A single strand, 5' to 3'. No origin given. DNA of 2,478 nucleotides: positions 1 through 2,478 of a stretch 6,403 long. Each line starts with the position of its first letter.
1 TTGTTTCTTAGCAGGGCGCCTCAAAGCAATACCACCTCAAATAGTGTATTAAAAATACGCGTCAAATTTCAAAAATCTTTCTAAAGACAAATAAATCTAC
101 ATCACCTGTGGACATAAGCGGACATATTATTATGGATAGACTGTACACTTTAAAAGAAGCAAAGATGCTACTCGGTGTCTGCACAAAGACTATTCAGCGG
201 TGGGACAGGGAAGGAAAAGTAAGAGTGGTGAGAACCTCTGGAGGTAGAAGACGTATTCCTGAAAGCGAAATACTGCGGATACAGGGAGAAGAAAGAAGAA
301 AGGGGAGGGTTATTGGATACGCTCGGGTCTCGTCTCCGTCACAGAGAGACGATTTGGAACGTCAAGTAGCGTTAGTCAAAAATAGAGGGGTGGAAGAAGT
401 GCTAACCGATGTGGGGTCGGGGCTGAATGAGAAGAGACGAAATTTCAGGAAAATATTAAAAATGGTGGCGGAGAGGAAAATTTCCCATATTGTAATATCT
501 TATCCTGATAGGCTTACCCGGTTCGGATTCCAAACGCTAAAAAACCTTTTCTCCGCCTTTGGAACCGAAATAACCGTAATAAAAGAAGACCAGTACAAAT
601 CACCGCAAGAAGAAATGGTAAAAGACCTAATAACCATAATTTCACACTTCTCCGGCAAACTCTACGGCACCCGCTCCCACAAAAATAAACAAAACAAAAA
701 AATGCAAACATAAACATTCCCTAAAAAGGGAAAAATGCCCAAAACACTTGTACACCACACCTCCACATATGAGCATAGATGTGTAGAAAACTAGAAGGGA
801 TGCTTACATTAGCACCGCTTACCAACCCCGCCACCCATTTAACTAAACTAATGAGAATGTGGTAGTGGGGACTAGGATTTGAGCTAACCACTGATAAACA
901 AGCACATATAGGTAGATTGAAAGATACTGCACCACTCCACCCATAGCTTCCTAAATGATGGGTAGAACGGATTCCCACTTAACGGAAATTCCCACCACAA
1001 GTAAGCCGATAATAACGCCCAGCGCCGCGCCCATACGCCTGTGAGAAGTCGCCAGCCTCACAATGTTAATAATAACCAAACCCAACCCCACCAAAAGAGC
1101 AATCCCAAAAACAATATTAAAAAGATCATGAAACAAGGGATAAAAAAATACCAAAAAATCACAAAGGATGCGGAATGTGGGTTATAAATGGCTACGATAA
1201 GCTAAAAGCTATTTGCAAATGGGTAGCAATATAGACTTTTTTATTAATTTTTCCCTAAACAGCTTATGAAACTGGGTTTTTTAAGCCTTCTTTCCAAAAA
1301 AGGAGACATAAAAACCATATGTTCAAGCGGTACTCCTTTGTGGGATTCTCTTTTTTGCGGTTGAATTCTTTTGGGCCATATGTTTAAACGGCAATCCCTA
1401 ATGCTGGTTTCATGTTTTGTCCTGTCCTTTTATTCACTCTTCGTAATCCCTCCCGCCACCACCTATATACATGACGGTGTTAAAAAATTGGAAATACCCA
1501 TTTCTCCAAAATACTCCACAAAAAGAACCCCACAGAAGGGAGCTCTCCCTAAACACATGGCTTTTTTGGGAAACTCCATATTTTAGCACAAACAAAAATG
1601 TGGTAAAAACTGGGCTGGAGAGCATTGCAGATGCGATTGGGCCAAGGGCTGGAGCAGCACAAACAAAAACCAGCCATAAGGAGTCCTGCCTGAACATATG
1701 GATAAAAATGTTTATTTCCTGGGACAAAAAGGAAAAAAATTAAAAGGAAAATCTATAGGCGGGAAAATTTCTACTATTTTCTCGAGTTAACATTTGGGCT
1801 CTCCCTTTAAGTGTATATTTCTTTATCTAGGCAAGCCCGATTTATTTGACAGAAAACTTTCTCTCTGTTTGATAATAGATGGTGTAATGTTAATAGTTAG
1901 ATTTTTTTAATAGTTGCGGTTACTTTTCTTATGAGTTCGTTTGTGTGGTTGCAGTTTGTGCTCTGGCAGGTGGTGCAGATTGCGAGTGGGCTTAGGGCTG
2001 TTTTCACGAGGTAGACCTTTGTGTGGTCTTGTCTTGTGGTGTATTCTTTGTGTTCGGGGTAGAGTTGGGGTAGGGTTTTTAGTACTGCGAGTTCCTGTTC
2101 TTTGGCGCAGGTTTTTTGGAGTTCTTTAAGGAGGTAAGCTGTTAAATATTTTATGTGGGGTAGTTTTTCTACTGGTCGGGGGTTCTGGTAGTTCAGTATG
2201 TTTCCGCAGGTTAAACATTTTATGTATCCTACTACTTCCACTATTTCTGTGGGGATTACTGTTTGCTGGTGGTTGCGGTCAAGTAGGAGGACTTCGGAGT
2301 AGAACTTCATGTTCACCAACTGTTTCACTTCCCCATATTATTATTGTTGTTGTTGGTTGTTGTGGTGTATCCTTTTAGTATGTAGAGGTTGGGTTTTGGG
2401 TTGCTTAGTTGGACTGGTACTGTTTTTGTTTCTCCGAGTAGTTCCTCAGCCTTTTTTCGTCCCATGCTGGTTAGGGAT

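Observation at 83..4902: IS607 tnpA and tnpB separated by 2.77 kb of cargo but bracketed by matching end motifs: candidate cargo-carrying IS607 transposon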

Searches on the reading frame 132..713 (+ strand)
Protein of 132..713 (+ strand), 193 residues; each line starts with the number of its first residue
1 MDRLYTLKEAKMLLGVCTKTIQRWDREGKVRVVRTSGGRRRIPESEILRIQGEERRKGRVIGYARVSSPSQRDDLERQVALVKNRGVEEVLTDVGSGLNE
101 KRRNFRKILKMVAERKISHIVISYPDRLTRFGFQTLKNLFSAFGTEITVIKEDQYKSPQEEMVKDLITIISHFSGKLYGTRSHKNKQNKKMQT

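Call 6: search_protein_families(library=pfam, proteins=[window:132-713:+], max_evalue=0.01)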
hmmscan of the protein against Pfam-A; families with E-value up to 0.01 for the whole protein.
window:132-713:+ (193 aa): 4 families
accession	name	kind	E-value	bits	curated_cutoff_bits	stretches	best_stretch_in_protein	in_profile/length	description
PF00239.26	Resolvase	-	1.6e-21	77.4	23.3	1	60-190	1-140/145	Resolvase, N terminal domain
PF12728.13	HTH_17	-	1.6e-08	35.1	27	1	4-50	1-46/51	Helix-turn-helix domain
PF13411.12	MerR_1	-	1.9e-07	31.5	21.6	1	5-51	1-47/69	MerR HTH family regulatory protein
PF00376.29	MerR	-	1.7e-06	28.2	28.2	1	8-41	3-37/38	MerR family regulatory protein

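Call 24: find_encoding_contigs(protein=window:132-713:+, flank=8000, max_places=10)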
Protein window:132-713:+ (193 aa): 3 contigs read that carry it; 2 places shown.
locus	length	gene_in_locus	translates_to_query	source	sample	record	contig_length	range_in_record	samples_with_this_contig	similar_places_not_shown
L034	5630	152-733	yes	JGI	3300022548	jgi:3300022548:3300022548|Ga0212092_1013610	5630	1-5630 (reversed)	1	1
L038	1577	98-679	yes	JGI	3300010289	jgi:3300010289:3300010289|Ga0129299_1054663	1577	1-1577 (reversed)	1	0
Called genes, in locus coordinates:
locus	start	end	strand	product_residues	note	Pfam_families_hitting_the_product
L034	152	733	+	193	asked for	PF00376:MerR (weak), PF12728:HTH_17, PF13411:MerR_1 (weak), PF00239:Resolvase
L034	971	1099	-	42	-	-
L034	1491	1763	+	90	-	-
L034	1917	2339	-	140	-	-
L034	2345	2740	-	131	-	-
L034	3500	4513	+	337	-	PF27234:MJ0013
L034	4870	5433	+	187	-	PF06197:DUF998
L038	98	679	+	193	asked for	PF00376:MerR (weak), PF12728:HTH_17, PF13411:MerR_1 (weak), PF00239:Resolvase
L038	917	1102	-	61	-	-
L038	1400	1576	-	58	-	?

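Call 82: search_solved_structures(query=window:132-713:+, max_evalue=0.00001, show_alignments=1)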
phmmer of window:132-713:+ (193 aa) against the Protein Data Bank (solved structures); distinct sequences matched with E-value up to 0.00001: 5.
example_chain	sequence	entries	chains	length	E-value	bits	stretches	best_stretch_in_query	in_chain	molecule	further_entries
3lhk_A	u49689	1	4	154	3.5e-49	170.1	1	58-189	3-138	putative DNA binding protein MJ0014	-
3lhf_A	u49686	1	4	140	1.9e-36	128.7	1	58-190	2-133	Serine Recombinase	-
3ilx_A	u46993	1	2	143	1.3e-34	122.7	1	58-190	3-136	First ORF in transposon ISC1904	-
6dgc_A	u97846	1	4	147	5.3e-32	114.2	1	59-185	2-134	ISC1926 TnpA C-terminal catalytic domain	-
6dgb_A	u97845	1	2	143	4.9e-17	65.5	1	60-187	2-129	IS607 family transposase IS1535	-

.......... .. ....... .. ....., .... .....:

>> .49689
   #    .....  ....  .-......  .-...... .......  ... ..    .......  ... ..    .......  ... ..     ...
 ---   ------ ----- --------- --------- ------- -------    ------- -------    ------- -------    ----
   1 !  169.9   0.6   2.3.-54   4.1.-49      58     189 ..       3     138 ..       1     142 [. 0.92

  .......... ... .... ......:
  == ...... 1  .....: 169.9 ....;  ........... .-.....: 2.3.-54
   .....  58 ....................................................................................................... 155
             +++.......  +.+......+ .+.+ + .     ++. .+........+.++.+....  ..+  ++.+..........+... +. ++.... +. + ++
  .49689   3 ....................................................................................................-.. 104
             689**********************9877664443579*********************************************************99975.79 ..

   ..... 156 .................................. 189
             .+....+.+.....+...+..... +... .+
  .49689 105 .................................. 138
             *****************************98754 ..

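Call 84: find_homologous_proteins(query=window:132-713:+, max_evalue=1e-40)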
Query window:132-713:+ (193 aa): 1063 proteins with E <= 1e-40 among 1604 candidates; the best 120 are listed. Only proteins of 106 to 338 residues were searched: fused or split forms outside these lengths cannot appear, so this answer is no evidence that the protein stands alone or is whole; lengths 'longer' or 'shorter' looks for them.
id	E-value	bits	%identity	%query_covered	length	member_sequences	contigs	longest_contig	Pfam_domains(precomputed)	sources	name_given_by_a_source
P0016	3.2e-119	413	100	100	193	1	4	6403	PF12728.14,PF00376.30,PF13411.13,PF00239.27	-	-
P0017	5.7e-88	311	74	97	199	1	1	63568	PF12728.14,PF00376.30,PF13411.13,PF00239.27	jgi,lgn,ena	-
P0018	4.4e-86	305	75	97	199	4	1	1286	PF12728.14,PF00376.30,PF13411.13,PF00239.27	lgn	-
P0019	7.6e-86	304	74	97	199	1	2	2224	PF12728.14,PF00376.30,PF13411.13,PF00239.27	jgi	-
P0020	9.5e-86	304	73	97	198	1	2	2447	PF12728.14,PF00376.30,PF13411.13,PF00239.27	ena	-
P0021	1.5e-84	300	73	97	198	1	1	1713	PF12728.14,PF00376.30,PF13411.13,PF00239.27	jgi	-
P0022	5.6e-84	298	74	97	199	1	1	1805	PF12728.14,PF00376.30,PF13411.13,PF00239.27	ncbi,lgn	-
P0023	9.4e-84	297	73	97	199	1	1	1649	PF12728.14,PF00376.30,PF13411.13,PF00239.27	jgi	jgi:putative resolvase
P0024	1.5e-83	297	72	97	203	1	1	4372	PF12728.14,PF00376.30,PF13411.13,PF00239.27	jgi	-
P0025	2.7e-83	296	72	97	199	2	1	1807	PF12728.14,PF00376.30,PF13411.13,PF00239.27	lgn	-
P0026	5.3e-83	295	77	91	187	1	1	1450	PF00376.30,PF00239.27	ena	-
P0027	7.1e-83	295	72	97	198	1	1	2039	PF12728.14,PF00376.30,PF13411.13,PF00239.27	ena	-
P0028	4.0e-81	289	70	97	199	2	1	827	PF12728.14,PF00376.30,PF13411.13,PF00239.27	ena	-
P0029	6.1e-81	288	71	97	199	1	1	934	PF12728.14,PF00376.30,PF13411.13,PF00239.27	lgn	-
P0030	7.7e-81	288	68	97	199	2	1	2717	PF12728.14,PF00376.30,PF13411.13,PF00239.27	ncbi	-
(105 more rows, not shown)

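Call 85: find_encoding_contigs(protein=P0017, flank=6000, max_places=3)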
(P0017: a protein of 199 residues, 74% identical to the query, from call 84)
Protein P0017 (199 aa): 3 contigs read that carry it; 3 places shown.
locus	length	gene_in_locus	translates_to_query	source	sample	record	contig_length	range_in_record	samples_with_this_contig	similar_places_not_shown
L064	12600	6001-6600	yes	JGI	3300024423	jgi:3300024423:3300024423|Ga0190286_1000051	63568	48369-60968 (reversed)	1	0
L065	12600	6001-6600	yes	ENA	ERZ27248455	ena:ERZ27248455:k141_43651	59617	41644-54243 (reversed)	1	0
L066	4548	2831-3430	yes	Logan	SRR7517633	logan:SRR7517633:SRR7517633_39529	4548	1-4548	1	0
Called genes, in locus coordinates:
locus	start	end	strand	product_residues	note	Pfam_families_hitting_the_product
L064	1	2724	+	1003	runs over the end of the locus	PF21120: (weak)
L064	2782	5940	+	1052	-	PF22090:Gins51_C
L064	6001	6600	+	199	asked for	PF00376:MerR, PF12728:HTH_17, PF13411:MerR_1, PF00239:Resolvase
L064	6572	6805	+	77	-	PF27234:MJ0013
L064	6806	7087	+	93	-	PF27234:MJ0013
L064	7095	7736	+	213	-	PF07282:Cas12f1-like_TNB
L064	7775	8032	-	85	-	-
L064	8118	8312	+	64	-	-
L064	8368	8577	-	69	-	-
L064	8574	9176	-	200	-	-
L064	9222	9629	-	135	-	-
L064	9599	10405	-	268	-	-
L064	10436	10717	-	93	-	-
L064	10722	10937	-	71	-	-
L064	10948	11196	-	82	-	-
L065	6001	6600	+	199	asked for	PF00376:MerR, PF12728:HTH_17, PF13411:MerR_1, PF00239:Resolvase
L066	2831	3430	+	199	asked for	PF00376:MerR, PF12728:HTH_17, PF13411:MerR_1, PF00239:Resolvase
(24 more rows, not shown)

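Call 86: find_encoding_contigs(protein=P0024, flank=6000, max_places=3)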
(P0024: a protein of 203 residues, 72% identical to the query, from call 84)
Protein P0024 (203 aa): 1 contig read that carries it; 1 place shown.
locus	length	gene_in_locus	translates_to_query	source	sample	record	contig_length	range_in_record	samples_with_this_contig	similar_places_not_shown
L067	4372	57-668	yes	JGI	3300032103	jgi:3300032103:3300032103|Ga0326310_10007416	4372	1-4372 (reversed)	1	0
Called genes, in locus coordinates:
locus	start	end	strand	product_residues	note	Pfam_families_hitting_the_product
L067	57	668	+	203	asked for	PF00376:MerR, PF12728:HTH_17, PF13411:MerR_1, PF00239:Resolvase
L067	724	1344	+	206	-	PF27234:MJ0013, PF07282:Cas12f1-like_TNB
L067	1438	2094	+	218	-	PF10107:Endonuc_Holl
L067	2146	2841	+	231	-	PF01973:MptE-like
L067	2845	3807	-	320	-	PF14397:ATPgrasp_ST (faint), PF02655:ATP-grasp_3 (weak), PF08443:RimK, PF02955:GSH-S_ATP, PF14398:ATPgrasp_YheCD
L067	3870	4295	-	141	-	PF01325:Fe_dep_repress, PF02742:Fe_dep_repr_C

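Call 87: find_encoding_contigs(protein=P0020, flank=6000, max_places=3)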
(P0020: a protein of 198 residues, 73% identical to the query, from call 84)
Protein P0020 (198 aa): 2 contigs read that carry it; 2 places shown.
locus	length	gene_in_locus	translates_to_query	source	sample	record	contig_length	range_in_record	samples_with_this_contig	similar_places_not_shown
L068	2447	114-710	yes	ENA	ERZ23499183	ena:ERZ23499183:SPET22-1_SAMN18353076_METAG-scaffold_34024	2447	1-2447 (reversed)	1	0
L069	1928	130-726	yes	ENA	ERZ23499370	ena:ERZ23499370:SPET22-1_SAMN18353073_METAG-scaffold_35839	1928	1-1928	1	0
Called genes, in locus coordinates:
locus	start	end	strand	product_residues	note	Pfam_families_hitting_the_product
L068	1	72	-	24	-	?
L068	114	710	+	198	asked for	PF00376:MerR, PF12728:HTH_17, PF13411:MerR_1, PF00239:Resolvase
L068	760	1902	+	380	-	PF27234:MJ0013, PF07282:Cas12f1-like_TNB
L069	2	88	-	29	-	?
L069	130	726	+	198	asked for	PF00376:MerR, PF12728:HTH_17, PF13411:MerR_1, PF00239:Resolvase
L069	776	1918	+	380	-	PF27234:MJ0013, PF07282:Cas12f1-like_TNB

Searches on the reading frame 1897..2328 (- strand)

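Call 6: search_protein_families(library=pfam, proteins=[window:1897-2328:-], max_evalue=0.01)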
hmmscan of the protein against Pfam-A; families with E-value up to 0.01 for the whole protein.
window:1897-2328:- (143 aa): 1 family
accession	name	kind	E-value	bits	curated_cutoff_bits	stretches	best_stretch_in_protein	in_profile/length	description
PF21002.2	TMEM106_N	-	0.0088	17.1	24.5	0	92-125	31-64/91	Transmembrane protein 106 N-terminal region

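Call 30: search_protein_families(library=phrogs, proteins=[window:1897-2310:-], max_evalue=0.1)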
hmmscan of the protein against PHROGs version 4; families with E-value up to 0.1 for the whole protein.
window:1897-2310:- (137 aa): 0 families
